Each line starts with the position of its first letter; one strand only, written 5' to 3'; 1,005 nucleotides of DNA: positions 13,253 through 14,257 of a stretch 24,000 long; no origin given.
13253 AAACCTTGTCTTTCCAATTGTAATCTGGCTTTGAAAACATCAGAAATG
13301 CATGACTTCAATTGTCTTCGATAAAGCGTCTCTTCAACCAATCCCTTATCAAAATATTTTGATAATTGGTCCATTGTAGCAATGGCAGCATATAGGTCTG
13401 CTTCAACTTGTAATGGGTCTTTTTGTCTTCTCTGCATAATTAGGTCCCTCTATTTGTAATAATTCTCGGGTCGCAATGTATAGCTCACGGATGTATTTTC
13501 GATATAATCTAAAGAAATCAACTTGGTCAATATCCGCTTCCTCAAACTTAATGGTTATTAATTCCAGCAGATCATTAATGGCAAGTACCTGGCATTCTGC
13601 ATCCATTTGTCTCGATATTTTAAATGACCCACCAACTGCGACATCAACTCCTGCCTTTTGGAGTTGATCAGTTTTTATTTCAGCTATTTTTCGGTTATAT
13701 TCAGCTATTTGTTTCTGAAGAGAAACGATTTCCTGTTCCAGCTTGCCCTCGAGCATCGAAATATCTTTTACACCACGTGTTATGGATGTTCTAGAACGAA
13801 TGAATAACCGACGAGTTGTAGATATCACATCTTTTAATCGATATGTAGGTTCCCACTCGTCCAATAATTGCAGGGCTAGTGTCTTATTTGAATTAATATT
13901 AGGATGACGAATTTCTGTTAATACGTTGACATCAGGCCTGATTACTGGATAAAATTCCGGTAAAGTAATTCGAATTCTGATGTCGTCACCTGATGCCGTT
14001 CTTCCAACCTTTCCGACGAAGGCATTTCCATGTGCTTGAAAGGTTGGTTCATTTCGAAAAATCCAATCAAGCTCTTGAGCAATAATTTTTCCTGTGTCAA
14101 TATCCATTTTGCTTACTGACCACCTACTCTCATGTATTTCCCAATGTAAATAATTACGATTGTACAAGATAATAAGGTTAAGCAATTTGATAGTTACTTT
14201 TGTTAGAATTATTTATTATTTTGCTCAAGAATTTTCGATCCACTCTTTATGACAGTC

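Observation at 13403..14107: Vps23/Tsg101-like protein with a catalytically dead E2 (UEV) fold, coiled coil and steadiness-box-like tail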

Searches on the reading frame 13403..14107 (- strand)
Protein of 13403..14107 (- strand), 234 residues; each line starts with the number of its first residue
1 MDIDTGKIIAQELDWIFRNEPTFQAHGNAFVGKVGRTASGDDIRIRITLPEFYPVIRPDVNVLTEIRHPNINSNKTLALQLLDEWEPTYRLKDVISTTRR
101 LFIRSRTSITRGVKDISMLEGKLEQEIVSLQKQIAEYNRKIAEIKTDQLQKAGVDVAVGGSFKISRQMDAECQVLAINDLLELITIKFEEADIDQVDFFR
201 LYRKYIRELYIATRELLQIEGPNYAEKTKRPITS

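Call 5: search_protein_families(library=pfam, proteins=[window:13403-14107:-], max_evalue=0.1)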
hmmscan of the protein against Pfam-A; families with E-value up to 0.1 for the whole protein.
window:13403-14107:- (234 aa): 2 families
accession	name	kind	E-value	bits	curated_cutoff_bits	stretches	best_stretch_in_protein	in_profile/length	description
PF00179.31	UQ_con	-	8.7e-10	38.8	27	1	43-104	47-110/140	Ubiquitin-conjugating enzyme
PF22769.1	DCD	-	0.00053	20.5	27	1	130-187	7-66/153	dCTP deaminase-like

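Call 6: search_solved_structures(query=window:13403-14107:-, max_evalue=10, show_alignments=3)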
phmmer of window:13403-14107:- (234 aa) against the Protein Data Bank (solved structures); distinct sequences matched with E-value up to 10: 257 (the best 60 are shown).
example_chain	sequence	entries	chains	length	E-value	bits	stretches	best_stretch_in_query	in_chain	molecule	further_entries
4onl_B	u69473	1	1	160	8.8e-08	35.4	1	36-101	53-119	Ubiquitin-conjugating enzyme E2 N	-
2r0j_A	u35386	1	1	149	2.2e-07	34.1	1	26-101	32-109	Ubiquitin carrier protein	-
3e95_A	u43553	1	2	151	2.3e-07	34.1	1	26-101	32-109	Ubiquitin carrier protein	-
4nr3_B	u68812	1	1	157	4.9e-07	33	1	35-102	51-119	Ubiquitin-conjugating enzyme E2 N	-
9b55_A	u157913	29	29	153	6e-07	32.7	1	36-98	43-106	Ubiquitin-conjugating enzyme E2 4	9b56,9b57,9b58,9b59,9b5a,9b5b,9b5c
4ii2_C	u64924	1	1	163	7e-07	32.5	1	36-98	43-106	Ubiquitin-conjugating enzyme E2 4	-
3von_C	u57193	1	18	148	7e-07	32.5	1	36-101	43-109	Ubiquitin-conjugating enzyme E2 N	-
5vnz_B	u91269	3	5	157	7.2e-07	32.5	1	36-101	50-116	Ubiquitin-conjugating enzyme E2 N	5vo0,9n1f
9uv6_A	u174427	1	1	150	7.3e-07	32.4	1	36-101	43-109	Ubiquitin-conjugating enzyme E2 N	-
1j7d_B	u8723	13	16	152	7.4e-07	32.4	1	36-101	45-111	UBIQUITIN-CONJUGATING ENZYME E2-17 KDA | Ubiquitin-conjugating enzyme E2 N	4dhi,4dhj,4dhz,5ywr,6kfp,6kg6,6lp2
7bxg_B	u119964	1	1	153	7.5e-07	32.4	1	36-101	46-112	Ubiquitin-conjugating enzyme E2 N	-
4tkp_A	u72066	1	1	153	7.5e-07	32.4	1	36-101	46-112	Ubiquitin-conjugating enzyme E2 N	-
2c2v_B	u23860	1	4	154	7.6e-07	32.4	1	36-101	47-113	Ubiquitin-conjugating enzyme E2 N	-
4nri_B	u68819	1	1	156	7.6e-07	32.4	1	35-101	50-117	Ubiquitin-conjugating enzyme E2 N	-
3hct_B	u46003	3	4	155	7.7e-07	32.4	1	36-101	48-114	Ubiquitin-conjugating enzyme E2 N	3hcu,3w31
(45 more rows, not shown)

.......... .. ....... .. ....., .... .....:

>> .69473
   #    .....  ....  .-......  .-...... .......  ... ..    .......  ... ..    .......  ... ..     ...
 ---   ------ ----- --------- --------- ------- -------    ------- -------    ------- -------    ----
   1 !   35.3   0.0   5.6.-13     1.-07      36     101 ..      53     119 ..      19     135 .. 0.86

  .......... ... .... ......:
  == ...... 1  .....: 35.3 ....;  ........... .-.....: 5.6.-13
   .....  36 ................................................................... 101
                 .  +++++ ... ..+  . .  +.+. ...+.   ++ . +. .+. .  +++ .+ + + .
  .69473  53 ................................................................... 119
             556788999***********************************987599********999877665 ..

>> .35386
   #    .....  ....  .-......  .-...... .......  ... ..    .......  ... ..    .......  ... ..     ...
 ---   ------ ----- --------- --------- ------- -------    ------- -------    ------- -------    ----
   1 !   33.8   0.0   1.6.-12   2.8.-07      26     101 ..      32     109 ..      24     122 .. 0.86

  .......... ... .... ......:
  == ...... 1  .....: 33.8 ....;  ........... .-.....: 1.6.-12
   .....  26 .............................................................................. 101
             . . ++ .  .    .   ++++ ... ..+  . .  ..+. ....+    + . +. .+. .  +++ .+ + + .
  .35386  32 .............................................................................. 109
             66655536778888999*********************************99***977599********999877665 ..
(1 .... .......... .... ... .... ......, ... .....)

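Call 7: find_homologous_proteins(query=window:13403-14107:-, max_evalue=0.001)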
Query window:13403-14107:- (234 aa): 19 proteins with E <= 0.001 among 357 candidates.
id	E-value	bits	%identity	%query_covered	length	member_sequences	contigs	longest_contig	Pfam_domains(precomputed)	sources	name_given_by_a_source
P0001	4.2e-148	509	100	100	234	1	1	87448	PF00179.32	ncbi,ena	-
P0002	1.1e-104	367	68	100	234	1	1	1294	PF00179.32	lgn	-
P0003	3.7e-99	349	66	100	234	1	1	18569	PF00179.32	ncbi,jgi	ncbi:MAG: ubiquitin-conjugating enzyme E2 [Candidatus Kariarchaeaceae archaeon]|jgi:ubiquitin-protei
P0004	8.2e-93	328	64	100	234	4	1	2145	PF00179.32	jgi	jgi:ubiquitin-protein ligase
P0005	2.1e-80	288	58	97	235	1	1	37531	PF00179.32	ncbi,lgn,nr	ncbi:MAG: hypothetical protein GPJ54_15850 [Candidatus Heimdallarchaeota archaeon]|nr:hypothetical p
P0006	2.9e-79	284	58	97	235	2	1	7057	PF00179.32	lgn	-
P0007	3.1e-79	284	54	99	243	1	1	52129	PF00179.32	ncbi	-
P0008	1.1e-78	282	56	97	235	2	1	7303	PF00179.32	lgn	-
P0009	2.1e-78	281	54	100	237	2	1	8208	PF00179.32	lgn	-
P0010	1.3e-77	279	58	100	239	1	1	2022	PF00179.32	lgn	-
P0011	5.8e-77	276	56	100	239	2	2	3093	PF00179.32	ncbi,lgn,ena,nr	ncbi:MAG: hypothetical protein IH840_17435 [Candidatus Heimdallarchaeota archaeon]|nr:hypothetical p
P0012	8.6e-74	266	59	89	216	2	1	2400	PF00179.32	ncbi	ncbi:MAG: ubiquitin-conjugating enzyme E2 variant, partial [Candidatus Kariarchaeaceae archaeon]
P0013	9.1e-71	256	52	100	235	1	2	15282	PF00179.32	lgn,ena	-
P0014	3.1e-69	251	53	92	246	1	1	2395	PF00179.32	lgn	-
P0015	3.9e-69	251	50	100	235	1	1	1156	PF00179.32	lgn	-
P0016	6.3e-68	247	53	98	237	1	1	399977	PF00179.32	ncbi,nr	ncbi:MAG: hypothetical protein INQ03_06725 [Candidatus Heimdallarchaeota archaeon]|nr:hypothetical p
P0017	1.9e-64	235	52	98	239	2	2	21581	PF00179.32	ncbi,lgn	ncbi:MAG: ubiquitin-conjugating enzyme E2 [Candidatus Kariarchaeaceae archaeon]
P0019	1.5e-47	180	43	99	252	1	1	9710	PF00179.32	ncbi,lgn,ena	-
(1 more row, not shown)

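Call 16: search_solved_structures(query=A1, max_evalue=10, show_alignments=0)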
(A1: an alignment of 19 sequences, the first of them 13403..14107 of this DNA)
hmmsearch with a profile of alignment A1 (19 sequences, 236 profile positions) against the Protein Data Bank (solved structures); distinct sequences matched with E-value up to 10: 296 (the best 60 are shown).
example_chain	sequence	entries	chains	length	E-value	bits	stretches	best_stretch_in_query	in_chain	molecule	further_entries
5vnz_B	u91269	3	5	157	2.8e-09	39.8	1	40-101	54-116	Ubiquitin-conjugating enzyme E2 N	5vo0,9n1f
5h7s_A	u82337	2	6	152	3.2e-09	39.6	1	40-101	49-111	Ubiquitin-conjugating enzyme E2 N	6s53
7bbd_C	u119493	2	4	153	3.3e-09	39.6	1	40-101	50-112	Ubiquitin-conjugating enzyme E2 N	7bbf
5eya_A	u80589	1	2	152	3.3e-09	39.6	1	40-101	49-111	Ubiquitin-conjugating enzyme E2 N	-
5ait_B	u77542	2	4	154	3.3e-09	39.6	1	40-101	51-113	UBIQUITIN-CONJUGATING ENZYME E2 N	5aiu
4whv_B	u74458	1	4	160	3.8e-09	39.4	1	40-101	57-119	Ubiquitin-conjugating enzyme E2 N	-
3e95_A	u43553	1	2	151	4.2e-09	39.2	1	37-102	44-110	Ubiquitin carrier protein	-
2r0j_A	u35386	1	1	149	4.4e-09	39.2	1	37-102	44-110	Ubiquitin carrier protein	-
4onl_B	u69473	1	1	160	9.8e-09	38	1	40-101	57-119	Ubiquitin-conjugating enzyme E2 N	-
3von_C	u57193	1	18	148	1e-08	38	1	40-101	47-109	Ubiquitin-conjugating enzyme E2 N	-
1j7d_B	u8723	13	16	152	1.1e-08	37.9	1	40-101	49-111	UBIQUITIN-CONJUGATING ENZYME E2-17 KDA | Ubiquitin-conjugating enzyme E2 N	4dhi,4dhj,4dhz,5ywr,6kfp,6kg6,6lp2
7bxg_B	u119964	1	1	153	1.1e-08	37.9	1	40-101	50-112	Ubiquitin-conjugating enzyme E2 N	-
4tkp_A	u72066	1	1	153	1.1e-08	37.9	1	40-101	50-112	Ubiquitin-conjugating enzyme E2 N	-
2c2v_B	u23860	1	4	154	1.1e-08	37.9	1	40-101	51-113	Ubiquitin-conjugating enzyme E2 N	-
3hct_B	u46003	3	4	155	1.1e-08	37.9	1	40-101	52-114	Ubiquitin-conjugating enzyme E2 N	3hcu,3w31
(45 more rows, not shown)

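Call 17: search_protein_families(library=pfam, alignment_id=A1, max_evalue=10)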
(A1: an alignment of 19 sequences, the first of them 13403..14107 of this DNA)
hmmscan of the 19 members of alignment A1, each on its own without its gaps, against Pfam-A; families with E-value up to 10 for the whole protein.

A. member 1, window:13403-14107:- (234 aa): 3 families
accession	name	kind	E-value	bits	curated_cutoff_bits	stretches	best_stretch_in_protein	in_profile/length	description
PF00179.31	UQ_con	-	8.7e-10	38.8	27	1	43-104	47-110/140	Ubiquitin-conjugating enzyme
PF22769.1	DCD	-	0.00053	20.5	27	1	130-187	7-66/153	dCTP deaminase-like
PF18504.6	Csm1_N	-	0.15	12.8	26.3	1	123-150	36-66/70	Csm1 N-terminal domain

B. families by the number of members that match (of 19 scanned): 42 families (the first 25 are shown)
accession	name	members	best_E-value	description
PF00179.31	UQ_con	19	4.7e-13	Ubiquitin-conjugating enzyme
PF09454.15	Vps23_core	12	0.00011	Vps23 core domain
PF05743.18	UEV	5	0.00075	UEV domain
PF09840.14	DUF2067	3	0.00051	Uncharacterized protein conserved in archaea (DUF2067)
PF16888.10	YwqH-like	3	0.0058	YwqH-like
PF22314.2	NPC1_MLD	2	0.00068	NPC1, middle luminal domain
PF17749.6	MIP-T3_C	2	0.037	Microtubule-binding protein MIP-T3 C-terminal region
PF18504.6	Csm1_N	2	0.043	Csm1 N-terminal domain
PF25163.1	UBA_RNF31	2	0.081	E3 ubiquitin-protein ligase RNF31, UBA domain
PF12097.14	DUF3573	2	0.081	Protein of unknown function (DUF3573)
PF22161.1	Mre11_C_bact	2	0.094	Mre11 C-terminal domain, bacteria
PF22769.1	DCD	1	0.00053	dCTP deaminase-like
PF12795.12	MscS_porin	1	0.0011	Mechanosensitive ion channel porin domain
PF06005.17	ZapB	1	0.0074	Cell division protein ZapB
PF08702.15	Fib_alpha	1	0.013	Fibrinogen alpha/beta chain family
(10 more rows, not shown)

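Call 21: predict_structure(alignment_id=A1)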
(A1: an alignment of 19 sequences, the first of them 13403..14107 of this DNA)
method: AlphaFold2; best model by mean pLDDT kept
length: 234 residues; sequences in the alignment: 19
mean_pLDDT: 77.0   pTM: 0.44
mean pLDDT of the five models: 77.0, 76.6, 76.5, 76.4, 74.8
residues with pLDDT >= 90: 19; 70-90: 163; 50-70: 29; < 50: 23
segments of 3 or more residues with pLDDT < 50: 114-118, 156-161, 222-231
pLDDT, mean of each block of 10 residues (from residue 1): 74 86 86 86 89 82 85 82 69 86 79 53 74 84 74 54 69 90 82 81 89 82 46 49
secondary structure, 60 per line:
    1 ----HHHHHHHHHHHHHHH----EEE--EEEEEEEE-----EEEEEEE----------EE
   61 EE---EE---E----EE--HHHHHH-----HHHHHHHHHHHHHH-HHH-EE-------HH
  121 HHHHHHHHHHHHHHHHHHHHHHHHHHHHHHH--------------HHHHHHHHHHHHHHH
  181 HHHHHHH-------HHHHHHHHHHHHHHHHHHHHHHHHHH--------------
elements in order: H5-19 E24-26 E29-36 E42-48 E59-62 H80-85 H91-104 H119-151 H166-187 H195-220

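Call 24: fold_search(model_id=the predicted structure, library=pdb)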
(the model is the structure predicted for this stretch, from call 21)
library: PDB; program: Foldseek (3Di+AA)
matches with E <= 10: 722; with E <= 0.001: 199
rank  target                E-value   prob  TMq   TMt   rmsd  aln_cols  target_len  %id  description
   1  6mj9                  3.1e-05  1.00  0.36  0.54   3.5       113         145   20  CRYSTAL STRUCTURE OF UBIQUITIN-CONJUGATING ENZYME FROM NAEGLERIA FOWLERI, APO FORM (released 2018-10-10)
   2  2ayv                  3.7e-05  1.00  0.37  0.55   2.9       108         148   28  Crystal structure of a putative ubiquitin-conjugating enzyme E2 from Toxoplasma gondii (released 2005-09-20)
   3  4nr3_B                6.5e-05  1.00  0.35  0.53  10.3       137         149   20  Crystal Structure of a human Mms2/Ubc13 L121G mutant (released 2014-12-10)
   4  8grq_N                7.4e-05  1.00  0.36  0.55   2.9       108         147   27  Cryo-EM structure of BRCA1/BARD1 bound to H2AK127-UbcH5c-Ub nucleosome (released 2023-04-12)
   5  6s53_C                7.9e-05  1.00  0.35  0.51   3.2       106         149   24  Crystal structure of TRIM21 RING domain in complex with an isopeptide-linked Ube2N~ubiquitin conjugate (released 2019-09-11)
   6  1jbb_B                7.9e-05  1.00  0.36  0.54   6.8       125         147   21  Ubiquitin Conjugating Enzyme, Ubc13 (released 2001-06-20)
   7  2eso                  8.4e-05  1.00  0.35  0.53   3.1       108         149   27  Human Ubiquitin-Conjugating Enzyme (E2) UbcH5b mutant Ile37Ala (released 2005-12-06)
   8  5d0k_A                8.4e-05  1.00  0.35  0.52   3.1       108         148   27  Structure of UbE2D2:RNF165:Ub complex (released 2015-12-09)
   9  4ddg_A                8.4e-05  1.00  0.37  0.23  15.9       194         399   22  Crystal structure of human OTUB1/UbcH5b~Ub/Ub (released 2012-02-22)
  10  7zj3_K                8.9e-05  1.00  0.36  0.55   3.1       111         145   24  Structure of TRIM2 RING domain in complex with UBE2D1~Ub conjugate (released 2022-11-30)
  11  6w9d_A                1.1e-04  1.00  0.36  0.54   3.2       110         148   24  RNF12 RING domain in complex with a Ube2d2~Ub conjugate (released 2020-05-20)
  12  7bbd_C                1.1e-04  1.00  0.35  0.51   4.2       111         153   23  Crystal structure of monoubiquitinated TRIM21 RING (Ub-RING) In complex with ubiquitin charged Ube2N (Ube2N~Ub) and Ub (released 2021-01-27)
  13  5fer_E                1.1e-04  1.00  0.36  0.55   2.7       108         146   27  Complex of TRIM25 RING with UbcH5-Ub (released 2016-05-18)
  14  2gmi_A                1.1e-04  1.00  0.36  0.52   4.3       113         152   23  Mms2/Ubc13~Ubiquitin (released 2006-09-19)
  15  5ulk_A                1.2e-04  1.00  0.36  0.54   3.0       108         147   27  Crystal Structure of RNF165 in complex with a UbcH5b~Ub conjugate (released 2017-06-07)
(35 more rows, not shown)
